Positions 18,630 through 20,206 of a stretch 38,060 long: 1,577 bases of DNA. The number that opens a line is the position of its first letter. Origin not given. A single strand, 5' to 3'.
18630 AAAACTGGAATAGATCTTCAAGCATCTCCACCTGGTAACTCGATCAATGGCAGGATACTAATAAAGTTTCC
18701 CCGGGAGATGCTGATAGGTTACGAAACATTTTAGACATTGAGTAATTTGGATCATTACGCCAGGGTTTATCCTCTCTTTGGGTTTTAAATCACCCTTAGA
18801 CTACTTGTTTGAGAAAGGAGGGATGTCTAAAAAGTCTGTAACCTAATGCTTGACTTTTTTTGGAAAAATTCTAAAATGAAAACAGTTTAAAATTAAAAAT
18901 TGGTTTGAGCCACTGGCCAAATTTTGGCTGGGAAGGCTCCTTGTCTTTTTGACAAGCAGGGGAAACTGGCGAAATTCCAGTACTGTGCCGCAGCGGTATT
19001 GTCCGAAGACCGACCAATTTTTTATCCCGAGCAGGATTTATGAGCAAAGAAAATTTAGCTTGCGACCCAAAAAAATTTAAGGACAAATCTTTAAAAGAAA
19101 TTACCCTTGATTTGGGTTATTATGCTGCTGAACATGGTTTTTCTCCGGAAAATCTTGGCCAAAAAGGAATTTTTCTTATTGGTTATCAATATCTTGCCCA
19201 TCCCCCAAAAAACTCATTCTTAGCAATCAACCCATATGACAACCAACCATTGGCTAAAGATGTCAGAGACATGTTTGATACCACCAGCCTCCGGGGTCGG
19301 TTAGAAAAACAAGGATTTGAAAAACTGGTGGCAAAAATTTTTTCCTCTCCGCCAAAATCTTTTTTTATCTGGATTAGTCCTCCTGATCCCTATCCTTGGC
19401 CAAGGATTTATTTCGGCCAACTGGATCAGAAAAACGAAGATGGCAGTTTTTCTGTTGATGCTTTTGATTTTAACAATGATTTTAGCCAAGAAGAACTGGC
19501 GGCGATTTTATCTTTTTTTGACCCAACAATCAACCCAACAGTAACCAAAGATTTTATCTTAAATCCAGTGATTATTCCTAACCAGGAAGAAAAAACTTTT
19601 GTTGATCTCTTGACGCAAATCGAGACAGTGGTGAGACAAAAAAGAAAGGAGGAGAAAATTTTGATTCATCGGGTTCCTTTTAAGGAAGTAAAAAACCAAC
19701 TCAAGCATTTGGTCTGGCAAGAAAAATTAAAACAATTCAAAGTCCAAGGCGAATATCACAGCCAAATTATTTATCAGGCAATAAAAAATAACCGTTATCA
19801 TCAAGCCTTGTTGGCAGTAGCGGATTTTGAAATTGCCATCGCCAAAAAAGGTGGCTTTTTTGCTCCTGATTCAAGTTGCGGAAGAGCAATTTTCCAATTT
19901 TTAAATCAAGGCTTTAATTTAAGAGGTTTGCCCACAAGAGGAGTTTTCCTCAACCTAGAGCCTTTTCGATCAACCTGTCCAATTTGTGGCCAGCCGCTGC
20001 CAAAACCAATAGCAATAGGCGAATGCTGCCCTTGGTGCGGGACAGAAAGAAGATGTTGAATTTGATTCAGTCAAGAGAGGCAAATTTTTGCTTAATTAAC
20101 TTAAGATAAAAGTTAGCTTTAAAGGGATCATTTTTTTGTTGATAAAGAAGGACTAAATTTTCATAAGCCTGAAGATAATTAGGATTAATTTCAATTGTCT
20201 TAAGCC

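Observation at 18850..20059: Compact cobalamin riboswitch whose sole target is an unrecognisable 339-aa zinc-ribbon protein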

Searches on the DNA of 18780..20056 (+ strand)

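Call 4: search_rna_families(source=window, start=18780, end=19120, threshold=evalue, max_evalue=10, show_alignments=6)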
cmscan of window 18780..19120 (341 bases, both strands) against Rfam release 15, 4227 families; matches with E-value up to 10: 7.
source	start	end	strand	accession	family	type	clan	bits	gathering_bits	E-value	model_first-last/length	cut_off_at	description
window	18946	19020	+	RF01689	AdoCbl-II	Cis-reg; riboswitch;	CL00101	35.1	36.5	8.5e-07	1-81/81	no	AdoCbl-II (Cobalamin/B12) riboswitch aptamer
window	18868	18953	+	RF00242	ctRNA_pT181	Gene; antisense;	-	20.9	56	2.2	1-94/94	no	ctRNA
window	18854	18955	+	RF00041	Entero_OriR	Cis-reg;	-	17.4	80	0.33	1-121/121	no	Enteroviral 3' UTR element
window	18799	18901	+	RF02841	Ref70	Gene; sRNA;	-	15.5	115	4.3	1-122/122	no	Enterococcus sRNA 70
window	18823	18922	-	RF01236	snoU19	Gene; snRNA; snoRNA; HACA-box;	-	15.3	45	5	1-144/144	no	Small nucleolar RNA U19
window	18789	18850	+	RF00612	SNORD75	Gene; snRNA; snoRNA; CD-box;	-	12.5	50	3.5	1-62/62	no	Small nucleolar RNA SNORD75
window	18831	18948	+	RF01769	greA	Cis-reg; leader;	-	12.5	60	9.2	1-124/124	no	Enterobacteria greA leader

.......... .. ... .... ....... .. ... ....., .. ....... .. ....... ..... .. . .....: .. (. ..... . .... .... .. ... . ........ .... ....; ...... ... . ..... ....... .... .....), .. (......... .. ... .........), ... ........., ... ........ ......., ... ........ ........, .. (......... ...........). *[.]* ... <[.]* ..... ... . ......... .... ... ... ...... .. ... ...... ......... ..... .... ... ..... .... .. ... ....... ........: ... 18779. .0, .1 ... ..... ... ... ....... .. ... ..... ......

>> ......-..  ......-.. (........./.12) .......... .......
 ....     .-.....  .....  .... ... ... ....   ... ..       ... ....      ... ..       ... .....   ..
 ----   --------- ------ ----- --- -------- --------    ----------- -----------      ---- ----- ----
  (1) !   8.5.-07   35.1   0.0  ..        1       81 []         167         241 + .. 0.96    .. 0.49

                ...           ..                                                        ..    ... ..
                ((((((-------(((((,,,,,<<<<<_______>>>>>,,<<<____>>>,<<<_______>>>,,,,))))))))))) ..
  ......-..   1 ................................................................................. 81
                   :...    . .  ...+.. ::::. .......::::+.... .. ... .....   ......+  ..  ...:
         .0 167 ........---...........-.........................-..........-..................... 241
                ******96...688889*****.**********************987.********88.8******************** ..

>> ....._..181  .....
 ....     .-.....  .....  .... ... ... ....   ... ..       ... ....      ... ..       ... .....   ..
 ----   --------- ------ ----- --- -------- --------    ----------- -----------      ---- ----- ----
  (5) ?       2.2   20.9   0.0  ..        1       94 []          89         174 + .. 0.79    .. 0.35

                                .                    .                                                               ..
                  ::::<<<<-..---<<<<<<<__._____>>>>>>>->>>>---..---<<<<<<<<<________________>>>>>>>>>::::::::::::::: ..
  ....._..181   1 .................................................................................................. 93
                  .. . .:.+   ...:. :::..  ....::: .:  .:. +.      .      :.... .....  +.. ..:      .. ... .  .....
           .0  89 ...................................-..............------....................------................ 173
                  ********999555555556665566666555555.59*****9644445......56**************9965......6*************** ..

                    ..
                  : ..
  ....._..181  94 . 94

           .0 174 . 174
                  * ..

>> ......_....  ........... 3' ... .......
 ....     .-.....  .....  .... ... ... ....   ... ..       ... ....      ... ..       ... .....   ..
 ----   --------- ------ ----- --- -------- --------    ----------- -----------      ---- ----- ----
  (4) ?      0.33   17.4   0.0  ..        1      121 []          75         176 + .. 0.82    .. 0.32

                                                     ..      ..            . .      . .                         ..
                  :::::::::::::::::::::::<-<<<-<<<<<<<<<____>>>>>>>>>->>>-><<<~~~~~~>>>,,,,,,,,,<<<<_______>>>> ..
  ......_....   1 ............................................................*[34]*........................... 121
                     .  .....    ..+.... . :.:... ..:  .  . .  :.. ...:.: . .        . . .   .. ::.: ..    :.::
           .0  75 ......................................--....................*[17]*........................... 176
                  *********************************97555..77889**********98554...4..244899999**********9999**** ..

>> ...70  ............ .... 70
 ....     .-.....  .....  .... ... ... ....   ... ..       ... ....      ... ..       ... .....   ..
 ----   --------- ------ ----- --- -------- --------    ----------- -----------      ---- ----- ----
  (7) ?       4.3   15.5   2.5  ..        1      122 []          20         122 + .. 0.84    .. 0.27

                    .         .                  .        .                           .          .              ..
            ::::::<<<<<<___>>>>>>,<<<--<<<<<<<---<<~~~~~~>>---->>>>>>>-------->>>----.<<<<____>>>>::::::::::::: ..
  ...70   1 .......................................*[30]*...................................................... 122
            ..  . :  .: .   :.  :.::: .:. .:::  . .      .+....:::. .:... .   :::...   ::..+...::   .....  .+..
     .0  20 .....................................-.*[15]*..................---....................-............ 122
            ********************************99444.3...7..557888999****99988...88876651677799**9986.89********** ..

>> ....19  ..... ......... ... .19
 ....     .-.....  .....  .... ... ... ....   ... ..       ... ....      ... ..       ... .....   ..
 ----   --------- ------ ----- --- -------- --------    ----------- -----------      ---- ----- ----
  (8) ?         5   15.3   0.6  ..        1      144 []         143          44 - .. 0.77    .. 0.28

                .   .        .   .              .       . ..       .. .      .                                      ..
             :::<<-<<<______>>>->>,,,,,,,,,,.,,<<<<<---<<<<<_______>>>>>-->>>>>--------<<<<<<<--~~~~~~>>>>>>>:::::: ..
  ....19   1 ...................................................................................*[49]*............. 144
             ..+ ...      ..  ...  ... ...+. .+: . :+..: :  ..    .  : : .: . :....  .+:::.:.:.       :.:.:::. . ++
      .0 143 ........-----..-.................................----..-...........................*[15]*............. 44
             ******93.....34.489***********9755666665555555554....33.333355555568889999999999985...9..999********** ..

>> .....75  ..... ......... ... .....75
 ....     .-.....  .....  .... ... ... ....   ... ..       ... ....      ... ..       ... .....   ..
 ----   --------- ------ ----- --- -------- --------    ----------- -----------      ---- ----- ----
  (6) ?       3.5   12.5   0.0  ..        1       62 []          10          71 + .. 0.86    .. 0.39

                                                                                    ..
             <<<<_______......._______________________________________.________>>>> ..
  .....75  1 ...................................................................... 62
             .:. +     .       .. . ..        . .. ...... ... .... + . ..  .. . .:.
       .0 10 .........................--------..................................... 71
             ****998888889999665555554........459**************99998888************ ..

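Call 14: search_rna_families(sources=[L001, L002, L003, L004, L005, L006, L007], threshold=evalue, max_evalue=1, show_alignments=8)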
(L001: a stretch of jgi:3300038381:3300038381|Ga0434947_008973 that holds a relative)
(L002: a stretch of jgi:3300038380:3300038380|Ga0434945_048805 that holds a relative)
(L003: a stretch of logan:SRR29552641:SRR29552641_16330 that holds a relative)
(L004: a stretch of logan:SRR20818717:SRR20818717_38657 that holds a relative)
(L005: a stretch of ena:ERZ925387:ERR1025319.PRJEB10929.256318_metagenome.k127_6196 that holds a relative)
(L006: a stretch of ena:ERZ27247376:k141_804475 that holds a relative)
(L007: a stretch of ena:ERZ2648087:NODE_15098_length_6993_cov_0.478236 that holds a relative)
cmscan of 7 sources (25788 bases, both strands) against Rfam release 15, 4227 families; matches with E-value up to 1: 6.
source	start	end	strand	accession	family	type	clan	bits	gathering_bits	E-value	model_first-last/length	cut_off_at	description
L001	502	636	+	RF00174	Cobalamin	Cis-reg; riboswitch;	CL00101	51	31.5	3.6e-10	1-189/189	no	Cobalamin riboswitch aptamer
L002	1329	1463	+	RF00174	Cobalamin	Cis-reg; riboswitch;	CL00101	51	31.5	3.6e-10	1-189/189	no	Cobalamin riboswitch aptamer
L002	370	425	+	RF02419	Spd-sr37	Gene; sRNA;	-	27.1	45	0.82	1-67/67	no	Streptococcus sRNA Spd-sr37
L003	3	102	-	RF00195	RsmY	Gene; sRNA;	CL00106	20.6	57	0.34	1-121/121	no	RsmY RNA family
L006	685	784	-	RF00195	RsmY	Gene; sRNA;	CL00106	20.6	57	0.34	1-121/121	no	RsmY RNA family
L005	1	121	+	RF00174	Cobalamin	Cis-reg; riboswitch;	CL00101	19.9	31.5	0.27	101-189/189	5'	Cobalamin riboswitch aptamer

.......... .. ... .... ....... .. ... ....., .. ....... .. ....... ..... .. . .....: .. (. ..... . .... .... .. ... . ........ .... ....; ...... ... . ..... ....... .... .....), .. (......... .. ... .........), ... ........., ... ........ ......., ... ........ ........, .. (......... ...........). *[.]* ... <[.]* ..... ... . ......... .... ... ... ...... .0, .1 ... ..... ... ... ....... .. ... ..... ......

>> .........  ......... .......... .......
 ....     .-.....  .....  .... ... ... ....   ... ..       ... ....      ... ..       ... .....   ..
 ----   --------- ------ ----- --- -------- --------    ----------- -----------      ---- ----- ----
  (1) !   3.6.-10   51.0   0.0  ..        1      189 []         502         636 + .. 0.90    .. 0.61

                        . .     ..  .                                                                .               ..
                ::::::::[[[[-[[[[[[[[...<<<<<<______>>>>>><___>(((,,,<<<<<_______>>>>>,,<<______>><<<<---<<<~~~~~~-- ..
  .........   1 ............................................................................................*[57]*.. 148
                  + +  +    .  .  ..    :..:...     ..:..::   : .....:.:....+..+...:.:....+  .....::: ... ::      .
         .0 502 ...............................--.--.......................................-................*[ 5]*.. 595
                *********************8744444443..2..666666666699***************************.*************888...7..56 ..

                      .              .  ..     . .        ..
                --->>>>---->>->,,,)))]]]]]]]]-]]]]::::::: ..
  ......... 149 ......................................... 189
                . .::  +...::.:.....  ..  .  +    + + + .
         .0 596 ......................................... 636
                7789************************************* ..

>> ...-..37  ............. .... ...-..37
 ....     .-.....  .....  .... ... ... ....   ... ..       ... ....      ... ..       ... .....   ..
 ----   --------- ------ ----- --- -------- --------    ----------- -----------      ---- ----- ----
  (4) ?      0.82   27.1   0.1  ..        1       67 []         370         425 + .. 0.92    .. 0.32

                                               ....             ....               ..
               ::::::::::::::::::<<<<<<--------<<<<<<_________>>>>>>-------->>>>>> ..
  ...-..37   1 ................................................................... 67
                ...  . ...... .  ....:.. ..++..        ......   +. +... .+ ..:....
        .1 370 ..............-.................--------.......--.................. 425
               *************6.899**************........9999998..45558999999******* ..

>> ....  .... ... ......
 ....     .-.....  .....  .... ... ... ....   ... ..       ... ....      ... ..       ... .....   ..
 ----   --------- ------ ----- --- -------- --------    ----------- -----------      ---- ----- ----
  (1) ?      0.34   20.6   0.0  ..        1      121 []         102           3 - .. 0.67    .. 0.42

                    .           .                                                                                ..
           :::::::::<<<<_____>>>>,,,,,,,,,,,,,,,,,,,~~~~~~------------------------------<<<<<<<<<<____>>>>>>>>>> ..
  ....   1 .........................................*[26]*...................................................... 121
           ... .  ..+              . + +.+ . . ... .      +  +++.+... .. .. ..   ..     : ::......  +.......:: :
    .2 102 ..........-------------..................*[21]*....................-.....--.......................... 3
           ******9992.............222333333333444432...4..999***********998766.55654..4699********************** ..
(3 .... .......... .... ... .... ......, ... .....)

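Call 41: search_rna_families(source=window, start=18903, end=18943, threshold=evalue, max_evalue=10, show_alignments=3)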
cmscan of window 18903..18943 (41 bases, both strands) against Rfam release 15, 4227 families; matches with E-value up to 10: 3.
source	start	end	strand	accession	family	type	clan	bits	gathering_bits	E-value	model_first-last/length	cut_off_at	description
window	18909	18937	+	RF00174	Cobalamin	Cis-reg; riboswitch;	CL00101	13.9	31.5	0.023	108-135/189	no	Cobalamin riboswitch aptamer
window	18918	18943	-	RF03280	mir-7583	Gene; miRNA;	-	10.8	48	7.1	26-51/58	5'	mir-7583 microRNA precursor family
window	18904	18918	-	RF02806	PyrR208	Gene; snRNA; snoRNA; HACA-box;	-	8.3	64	6.2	1-60/60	no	Pyrobaculum sRNA 208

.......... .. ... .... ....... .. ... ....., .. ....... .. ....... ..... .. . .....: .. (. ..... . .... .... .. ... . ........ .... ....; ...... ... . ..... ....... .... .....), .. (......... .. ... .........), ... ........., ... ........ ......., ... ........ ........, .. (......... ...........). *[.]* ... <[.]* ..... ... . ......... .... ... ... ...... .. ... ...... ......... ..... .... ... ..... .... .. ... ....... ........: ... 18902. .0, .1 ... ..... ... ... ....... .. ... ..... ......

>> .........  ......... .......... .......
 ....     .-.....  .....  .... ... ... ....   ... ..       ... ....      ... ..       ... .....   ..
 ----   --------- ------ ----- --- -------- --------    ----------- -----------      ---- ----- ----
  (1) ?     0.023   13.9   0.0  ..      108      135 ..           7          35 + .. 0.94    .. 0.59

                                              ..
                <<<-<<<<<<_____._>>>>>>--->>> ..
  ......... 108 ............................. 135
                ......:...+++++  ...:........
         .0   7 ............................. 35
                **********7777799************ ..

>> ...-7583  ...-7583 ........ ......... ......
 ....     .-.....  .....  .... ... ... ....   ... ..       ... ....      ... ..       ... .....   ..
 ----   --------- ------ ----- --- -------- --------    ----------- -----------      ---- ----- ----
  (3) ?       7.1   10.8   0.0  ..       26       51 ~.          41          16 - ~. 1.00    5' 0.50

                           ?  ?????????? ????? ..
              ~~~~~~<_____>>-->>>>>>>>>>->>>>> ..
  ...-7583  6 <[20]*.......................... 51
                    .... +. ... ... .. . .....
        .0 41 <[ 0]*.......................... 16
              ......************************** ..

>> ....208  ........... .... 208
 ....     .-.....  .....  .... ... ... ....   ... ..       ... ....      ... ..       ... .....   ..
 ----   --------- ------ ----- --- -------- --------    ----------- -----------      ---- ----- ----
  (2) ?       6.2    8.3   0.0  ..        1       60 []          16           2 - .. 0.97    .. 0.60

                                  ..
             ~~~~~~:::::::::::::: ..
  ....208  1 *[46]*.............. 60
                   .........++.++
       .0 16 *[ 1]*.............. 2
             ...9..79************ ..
